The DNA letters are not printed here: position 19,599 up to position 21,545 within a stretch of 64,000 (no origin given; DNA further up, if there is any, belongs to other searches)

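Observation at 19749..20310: Plant-type DUF579 (GXM/IRX15/AGM) polysaccharide O-methyltransferase domain in a cyanobacterial protein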

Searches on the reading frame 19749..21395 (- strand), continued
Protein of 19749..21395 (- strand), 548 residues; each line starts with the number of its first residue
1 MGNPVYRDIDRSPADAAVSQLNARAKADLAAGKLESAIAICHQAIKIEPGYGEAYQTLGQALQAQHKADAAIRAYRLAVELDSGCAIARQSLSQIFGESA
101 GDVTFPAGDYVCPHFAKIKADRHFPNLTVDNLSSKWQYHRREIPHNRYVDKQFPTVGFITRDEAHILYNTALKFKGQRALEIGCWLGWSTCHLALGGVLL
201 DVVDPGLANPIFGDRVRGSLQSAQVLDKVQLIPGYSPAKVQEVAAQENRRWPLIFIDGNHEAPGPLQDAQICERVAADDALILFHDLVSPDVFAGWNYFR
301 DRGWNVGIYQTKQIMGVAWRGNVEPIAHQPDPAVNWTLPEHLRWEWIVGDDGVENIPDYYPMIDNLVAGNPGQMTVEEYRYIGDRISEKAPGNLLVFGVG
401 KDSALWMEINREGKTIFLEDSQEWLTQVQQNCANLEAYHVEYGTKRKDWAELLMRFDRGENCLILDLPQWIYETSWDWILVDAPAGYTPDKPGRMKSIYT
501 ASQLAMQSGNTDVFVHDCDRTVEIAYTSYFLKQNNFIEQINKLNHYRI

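Call 68: find_encoding_contigs(protein=window:19749-21395:-, flank=10000, max_places=3)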
Protein window:19749-21395:- (548 aa): no gene with exactly this product is on record in the collection.
